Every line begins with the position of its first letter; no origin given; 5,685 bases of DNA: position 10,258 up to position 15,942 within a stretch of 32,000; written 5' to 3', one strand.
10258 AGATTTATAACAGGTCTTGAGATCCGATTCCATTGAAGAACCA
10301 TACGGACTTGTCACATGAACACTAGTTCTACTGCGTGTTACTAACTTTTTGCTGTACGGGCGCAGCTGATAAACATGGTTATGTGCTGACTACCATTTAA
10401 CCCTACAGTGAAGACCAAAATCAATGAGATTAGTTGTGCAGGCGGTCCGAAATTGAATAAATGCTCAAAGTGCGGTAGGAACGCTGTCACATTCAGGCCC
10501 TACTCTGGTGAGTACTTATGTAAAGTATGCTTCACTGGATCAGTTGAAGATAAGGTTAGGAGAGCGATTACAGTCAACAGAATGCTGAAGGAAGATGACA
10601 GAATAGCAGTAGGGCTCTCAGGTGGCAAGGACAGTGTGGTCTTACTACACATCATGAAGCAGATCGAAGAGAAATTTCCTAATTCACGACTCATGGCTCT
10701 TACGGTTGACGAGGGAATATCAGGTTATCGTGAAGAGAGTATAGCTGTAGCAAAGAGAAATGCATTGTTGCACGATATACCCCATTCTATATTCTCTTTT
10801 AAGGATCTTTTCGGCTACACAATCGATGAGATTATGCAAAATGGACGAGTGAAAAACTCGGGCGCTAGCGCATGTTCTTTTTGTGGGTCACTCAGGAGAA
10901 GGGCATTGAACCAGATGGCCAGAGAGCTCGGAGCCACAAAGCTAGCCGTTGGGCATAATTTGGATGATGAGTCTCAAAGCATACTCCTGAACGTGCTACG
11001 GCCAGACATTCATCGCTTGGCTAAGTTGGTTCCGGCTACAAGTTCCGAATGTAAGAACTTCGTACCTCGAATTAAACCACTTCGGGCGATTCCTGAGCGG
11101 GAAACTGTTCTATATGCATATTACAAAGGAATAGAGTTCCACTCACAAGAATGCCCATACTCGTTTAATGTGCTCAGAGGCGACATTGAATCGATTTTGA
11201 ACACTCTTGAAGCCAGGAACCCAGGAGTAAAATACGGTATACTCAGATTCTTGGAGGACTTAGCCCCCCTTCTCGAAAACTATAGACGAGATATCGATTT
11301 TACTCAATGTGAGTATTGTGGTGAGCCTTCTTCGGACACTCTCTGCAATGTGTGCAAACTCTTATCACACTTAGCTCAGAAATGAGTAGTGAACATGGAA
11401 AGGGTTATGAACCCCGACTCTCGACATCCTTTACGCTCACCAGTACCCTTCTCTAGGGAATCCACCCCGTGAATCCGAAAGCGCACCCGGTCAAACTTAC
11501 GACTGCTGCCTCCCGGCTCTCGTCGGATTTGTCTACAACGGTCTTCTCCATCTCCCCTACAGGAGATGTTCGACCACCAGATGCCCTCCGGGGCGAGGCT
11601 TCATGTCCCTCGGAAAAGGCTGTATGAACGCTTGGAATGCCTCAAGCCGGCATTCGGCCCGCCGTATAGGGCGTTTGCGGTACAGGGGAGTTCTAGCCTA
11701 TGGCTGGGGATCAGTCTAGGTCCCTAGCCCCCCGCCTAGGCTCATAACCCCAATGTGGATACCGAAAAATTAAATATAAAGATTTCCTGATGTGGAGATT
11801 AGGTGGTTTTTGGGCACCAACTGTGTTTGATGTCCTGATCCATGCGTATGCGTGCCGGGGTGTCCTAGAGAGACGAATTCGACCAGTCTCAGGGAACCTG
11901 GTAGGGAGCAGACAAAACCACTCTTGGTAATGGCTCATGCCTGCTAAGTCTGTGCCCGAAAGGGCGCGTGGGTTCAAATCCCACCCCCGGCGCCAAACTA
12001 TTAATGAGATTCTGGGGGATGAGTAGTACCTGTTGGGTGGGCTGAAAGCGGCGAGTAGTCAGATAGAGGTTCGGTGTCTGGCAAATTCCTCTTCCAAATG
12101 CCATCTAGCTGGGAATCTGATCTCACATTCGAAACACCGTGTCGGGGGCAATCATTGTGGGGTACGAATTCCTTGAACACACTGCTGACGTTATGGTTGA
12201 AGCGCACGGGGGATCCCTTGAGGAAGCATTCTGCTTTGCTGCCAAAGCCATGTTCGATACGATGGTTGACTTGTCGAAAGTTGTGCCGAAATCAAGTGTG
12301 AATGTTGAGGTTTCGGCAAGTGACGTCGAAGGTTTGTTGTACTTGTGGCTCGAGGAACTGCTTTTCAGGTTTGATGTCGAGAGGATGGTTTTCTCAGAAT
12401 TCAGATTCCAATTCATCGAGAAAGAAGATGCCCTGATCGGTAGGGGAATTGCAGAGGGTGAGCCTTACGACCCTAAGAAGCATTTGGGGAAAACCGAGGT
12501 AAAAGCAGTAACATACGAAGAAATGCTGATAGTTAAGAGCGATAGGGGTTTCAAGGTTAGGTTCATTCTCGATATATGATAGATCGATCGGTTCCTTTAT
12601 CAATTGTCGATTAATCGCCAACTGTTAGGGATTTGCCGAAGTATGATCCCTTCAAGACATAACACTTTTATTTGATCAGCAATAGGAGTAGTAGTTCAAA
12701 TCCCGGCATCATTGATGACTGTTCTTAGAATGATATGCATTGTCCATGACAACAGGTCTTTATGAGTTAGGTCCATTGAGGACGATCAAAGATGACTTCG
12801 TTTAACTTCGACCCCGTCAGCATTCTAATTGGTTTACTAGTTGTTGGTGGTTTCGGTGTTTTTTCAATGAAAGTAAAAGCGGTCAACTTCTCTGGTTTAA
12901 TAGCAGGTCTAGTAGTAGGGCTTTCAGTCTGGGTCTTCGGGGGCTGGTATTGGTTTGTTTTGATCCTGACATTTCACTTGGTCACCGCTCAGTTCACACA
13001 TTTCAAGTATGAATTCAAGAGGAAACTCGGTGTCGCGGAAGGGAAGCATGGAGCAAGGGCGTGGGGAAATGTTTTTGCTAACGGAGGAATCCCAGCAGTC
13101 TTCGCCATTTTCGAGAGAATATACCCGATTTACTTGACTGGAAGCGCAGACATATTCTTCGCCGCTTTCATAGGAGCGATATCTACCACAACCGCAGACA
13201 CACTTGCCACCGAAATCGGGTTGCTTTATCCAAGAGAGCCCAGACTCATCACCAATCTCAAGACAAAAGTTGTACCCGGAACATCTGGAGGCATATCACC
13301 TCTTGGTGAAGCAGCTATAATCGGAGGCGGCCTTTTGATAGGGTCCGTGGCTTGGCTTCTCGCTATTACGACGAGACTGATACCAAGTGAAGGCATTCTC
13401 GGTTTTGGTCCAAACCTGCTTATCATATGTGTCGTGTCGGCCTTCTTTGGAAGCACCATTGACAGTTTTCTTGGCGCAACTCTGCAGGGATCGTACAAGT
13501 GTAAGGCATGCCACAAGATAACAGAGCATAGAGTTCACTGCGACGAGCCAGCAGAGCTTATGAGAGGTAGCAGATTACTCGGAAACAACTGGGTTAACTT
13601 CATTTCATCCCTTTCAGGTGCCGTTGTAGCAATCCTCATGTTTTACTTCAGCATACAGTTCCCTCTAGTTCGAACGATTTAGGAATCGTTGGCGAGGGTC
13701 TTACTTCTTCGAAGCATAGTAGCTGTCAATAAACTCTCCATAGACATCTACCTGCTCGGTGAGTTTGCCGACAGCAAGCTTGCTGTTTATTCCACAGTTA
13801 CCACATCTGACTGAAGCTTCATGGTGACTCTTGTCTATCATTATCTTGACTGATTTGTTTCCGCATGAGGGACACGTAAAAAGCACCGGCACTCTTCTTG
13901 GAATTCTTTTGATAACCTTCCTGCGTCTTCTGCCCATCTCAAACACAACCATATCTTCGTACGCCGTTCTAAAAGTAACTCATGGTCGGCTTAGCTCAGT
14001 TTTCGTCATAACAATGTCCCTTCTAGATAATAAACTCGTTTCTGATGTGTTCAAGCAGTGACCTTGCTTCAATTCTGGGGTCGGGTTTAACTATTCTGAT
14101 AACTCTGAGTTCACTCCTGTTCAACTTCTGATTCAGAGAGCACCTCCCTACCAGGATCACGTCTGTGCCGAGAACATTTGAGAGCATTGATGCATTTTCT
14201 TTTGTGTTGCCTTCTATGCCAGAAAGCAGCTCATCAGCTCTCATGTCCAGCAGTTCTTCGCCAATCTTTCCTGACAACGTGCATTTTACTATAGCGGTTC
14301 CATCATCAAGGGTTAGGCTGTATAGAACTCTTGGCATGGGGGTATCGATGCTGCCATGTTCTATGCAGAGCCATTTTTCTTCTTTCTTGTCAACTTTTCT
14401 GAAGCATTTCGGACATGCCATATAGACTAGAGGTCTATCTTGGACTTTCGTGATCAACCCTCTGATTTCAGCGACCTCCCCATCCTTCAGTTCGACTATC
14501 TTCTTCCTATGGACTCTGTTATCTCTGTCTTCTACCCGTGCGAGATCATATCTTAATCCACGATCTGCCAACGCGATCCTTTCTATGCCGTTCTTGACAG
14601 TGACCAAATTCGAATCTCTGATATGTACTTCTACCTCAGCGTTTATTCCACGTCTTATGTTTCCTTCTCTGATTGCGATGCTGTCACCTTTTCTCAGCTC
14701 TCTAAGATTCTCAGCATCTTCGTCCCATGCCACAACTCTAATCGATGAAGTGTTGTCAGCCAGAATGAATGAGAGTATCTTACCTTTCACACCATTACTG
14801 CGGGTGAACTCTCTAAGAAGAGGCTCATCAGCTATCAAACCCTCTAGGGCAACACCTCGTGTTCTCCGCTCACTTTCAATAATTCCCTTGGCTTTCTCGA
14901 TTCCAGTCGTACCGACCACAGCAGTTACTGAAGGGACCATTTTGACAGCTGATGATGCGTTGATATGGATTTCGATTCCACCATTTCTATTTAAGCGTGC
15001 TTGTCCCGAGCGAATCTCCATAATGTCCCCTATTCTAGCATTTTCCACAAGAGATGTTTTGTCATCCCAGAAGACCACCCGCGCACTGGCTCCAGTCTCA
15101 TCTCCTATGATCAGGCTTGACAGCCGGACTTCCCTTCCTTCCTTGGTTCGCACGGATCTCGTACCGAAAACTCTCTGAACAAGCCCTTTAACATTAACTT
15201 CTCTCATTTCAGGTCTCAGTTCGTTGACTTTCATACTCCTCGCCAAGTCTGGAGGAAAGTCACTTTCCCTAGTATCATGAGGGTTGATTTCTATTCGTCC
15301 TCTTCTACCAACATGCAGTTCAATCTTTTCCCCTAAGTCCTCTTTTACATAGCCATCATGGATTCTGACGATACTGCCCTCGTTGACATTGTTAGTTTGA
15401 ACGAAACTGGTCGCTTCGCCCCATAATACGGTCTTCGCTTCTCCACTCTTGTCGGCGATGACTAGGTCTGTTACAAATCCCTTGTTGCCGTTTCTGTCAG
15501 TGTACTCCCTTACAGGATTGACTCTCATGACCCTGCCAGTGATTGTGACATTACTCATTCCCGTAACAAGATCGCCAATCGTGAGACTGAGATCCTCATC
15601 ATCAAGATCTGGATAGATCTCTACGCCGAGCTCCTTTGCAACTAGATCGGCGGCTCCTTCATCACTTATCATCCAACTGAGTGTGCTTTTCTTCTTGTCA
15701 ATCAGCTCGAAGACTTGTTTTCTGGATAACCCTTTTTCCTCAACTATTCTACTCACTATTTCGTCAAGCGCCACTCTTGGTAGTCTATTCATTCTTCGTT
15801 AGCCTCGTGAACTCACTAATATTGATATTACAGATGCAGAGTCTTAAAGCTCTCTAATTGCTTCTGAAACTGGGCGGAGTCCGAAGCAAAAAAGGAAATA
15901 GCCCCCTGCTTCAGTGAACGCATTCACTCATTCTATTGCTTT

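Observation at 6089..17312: Five tRNA genes carry about 11 introns, most at non-canonical positions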

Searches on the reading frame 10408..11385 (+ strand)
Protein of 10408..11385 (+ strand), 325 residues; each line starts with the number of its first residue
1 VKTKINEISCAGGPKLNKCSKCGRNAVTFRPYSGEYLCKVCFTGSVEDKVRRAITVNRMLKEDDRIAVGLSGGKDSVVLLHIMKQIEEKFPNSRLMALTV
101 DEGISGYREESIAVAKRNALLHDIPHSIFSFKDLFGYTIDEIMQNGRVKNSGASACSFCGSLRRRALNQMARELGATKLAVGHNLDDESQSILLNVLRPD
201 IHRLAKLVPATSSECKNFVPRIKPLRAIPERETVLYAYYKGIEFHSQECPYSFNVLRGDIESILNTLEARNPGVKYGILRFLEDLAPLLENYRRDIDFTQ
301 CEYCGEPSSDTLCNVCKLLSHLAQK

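Call 9: search_protein_families(library=pfam, proteins=[window:10408-11385:+])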
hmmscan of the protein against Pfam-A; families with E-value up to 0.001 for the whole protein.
window:10408-11385:+ (325 aa): 3 families
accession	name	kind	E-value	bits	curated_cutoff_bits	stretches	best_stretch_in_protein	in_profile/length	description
PF01171.26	ATP_bind_3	-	1.3e-11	45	27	1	66-246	2-165/182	PP-loop family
PF22082.2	TtuA_LIM_N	-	2.2e-10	40.8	27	1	18-42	1-25/26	2-thiouridine synthetase TtuA, N-terminal LIM domain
PF03054.22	tRNA_Me_trans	-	0.0003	20.9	20.6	1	65-185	2-128/202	tRNA methyl transferase HUP domain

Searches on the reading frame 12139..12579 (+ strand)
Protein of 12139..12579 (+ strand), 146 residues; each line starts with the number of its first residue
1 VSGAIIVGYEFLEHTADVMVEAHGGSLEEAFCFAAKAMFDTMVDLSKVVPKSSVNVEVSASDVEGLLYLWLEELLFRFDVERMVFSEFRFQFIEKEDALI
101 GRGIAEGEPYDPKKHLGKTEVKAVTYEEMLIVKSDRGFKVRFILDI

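Call 9: search_protein_families(library=pfam, proteins=[window:12139-12579:+])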
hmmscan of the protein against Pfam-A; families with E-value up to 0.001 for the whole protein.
window:12139-12579:+ (146 aa): 1 family
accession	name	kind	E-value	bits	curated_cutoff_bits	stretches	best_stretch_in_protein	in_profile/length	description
PF01951.21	Archease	-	2.1e-44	151.6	25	1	9-146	1-136/136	Archease protein family (MTH1598/TM1083)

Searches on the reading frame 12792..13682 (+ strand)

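Call 9: search_protein_families(library=pfam, proteins=[window:12792-13682:+])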
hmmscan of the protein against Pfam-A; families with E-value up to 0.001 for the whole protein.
window:12792-13682:+ (296 aa): 1 family
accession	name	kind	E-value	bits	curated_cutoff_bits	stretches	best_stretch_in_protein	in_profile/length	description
PF01940.21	DUF92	-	2e-69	234.2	27.5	1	19-277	4-251/251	Integral membrane protein DUF92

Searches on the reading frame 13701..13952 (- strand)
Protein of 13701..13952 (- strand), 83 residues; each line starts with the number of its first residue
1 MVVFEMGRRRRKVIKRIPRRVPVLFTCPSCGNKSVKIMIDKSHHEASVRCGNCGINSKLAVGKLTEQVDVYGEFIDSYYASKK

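Call 48: search_protein_families(library=pfam, proteins=[window:13701-13952:-])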
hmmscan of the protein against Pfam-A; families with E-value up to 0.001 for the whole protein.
window:13701-13952:- (83 aa): 2 families
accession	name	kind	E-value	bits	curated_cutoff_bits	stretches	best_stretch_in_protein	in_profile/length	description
PF05129.18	Zn_ribbon_Elf1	-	1.1e-19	70.8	29.8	1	8-79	2-78/79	Transcription elongation factor Elf1 like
PF14354.12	Lar_restr_allev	-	0.00052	20.6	28.6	1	26-55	5-33/58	Restriction alleviation protein Lar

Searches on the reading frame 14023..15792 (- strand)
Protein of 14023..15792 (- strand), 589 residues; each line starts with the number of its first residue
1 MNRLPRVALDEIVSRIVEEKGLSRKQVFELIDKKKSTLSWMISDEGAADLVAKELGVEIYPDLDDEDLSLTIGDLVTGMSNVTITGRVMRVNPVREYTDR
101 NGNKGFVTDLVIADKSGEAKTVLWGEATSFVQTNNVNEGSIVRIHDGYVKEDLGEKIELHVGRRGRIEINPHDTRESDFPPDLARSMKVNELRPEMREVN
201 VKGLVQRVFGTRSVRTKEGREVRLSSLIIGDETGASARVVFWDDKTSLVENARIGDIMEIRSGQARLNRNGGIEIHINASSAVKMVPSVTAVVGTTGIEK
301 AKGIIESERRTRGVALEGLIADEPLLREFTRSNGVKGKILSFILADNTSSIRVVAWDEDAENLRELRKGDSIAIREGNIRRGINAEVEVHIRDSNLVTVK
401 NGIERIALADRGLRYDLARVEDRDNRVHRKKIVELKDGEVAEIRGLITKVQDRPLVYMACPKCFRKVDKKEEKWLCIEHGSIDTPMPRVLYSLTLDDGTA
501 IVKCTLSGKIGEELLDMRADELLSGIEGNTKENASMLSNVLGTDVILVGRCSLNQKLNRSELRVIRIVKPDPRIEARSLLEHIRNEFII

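Call 9: search_protein_families(library=pfam, proteins=[window:14023-15792:-])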
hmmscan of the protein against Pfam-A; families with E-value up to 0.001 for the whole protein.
window:14023-15792:- (589 aa): 7 families
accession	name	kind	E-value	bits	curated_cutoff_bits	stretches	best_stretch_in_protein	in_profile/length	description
PF01336.31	tRNA_anti-codon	-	2.6e-24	85.4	27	3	334-393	12-71/75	OB-fold nucleic acid binding domain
PF17244.8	CDC24_OB3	-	1.1e-11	45.4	25.4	1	74-143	1-69/216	Cell division control protein 24, OB domain 3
PF16900.11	REPA_OB_2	-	1e-10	41.9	27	0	198-281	12-93/98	Replication protein A OB domain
PF08646.16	Rep_fac-A_C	-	1.2e-10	41.8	28.5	1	442-564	3-131/146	Replication factor-A C terminal domain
PF21669.3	SHLD2_OB1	-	2e-08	34.5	26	0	215-260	41-86/138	Shieldin complex subunit 2, first OB fold domain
PF16686.11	POT1PC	-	1.8e-07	31.6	27.2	0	349-395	77-125/155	ssDNA-binding domain of telomere protection protein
PF24903.1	OB_MEIOB_N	-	0.00029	20.6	27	0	186-264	5-88/140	MEIOB, N-terminal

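Call 10: find_related_loci(query=window:14023-15792:-, collection=genome_contigs, flank=10000)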
Query window:14023-15792:- (589 aa) in genome_contigs; peptide patterns used: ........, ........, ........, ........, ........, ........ (x = any residue, [..] = any of these).
99 stretches matched a pattern; 3 encode a relative of the query (tblastn E <= 1e-3); 3 distinct loci.
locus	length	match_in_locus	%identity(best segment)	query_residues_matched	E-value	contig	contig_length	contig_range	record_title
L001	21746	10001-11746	52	5-587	0e+0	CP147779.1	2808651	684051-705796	MAG: Promethearchaeati archaeon SRVP18_Atabeyarchaeia-1 chromosome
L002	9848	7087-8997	27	1-521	6e-45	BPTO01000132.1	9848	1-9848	MAG: Candidatus Heimdallarchaeota archaeon 8H_bin2 DNA, 8H_mb2_bin2_NODE_308, whole genome shotgun sequence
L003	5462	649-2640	24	72-526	2e-22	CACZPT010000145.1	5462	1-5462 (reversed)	uncultured Methanobrevibacter sp. isolate RUG12835 genome assembly, contig: RUG12835_asm_145, whole genome shotgun seque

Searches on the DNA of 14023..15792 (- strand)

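Call 12: search_rna_families(source=L001, threshold=evalue, max_evalue=1)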
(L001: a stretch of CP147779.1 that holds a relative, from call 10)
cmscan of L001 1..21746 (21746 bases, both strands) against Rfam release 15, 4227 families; matches with E-value up to 1: 5.
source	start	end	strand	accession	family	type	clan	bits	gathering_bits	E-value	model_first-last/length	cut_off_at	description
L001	14102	14443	+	RF01857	Archaea_SRP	Gene;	CL00003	125.5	96.5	1.3e-28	1-317/317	no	Archaeal signal recognition particle RNA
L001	8440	8528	-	RF00005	tRNA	Gene; tRNA;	CL00001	60.4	29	4.7e-11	1-71/71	no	tRNA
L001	8439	8528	+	RF04354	Plastid-ycf2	Cis-reg;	-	23.5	65.7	0.71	1-75/75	no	Plastid-ycf2 5UTR RNA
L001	19563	19624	+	RF01130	sR46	Gene; snRNA; snoRNA; CD-box;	-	21.2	50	0.43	1-56/56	no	Small nucleolar RNA sR46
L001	18190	18386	+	RF02687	RAGATH-8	Gene; sRNA;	-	19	86.7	0.32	1-276/276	no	RAGATH-8 RNA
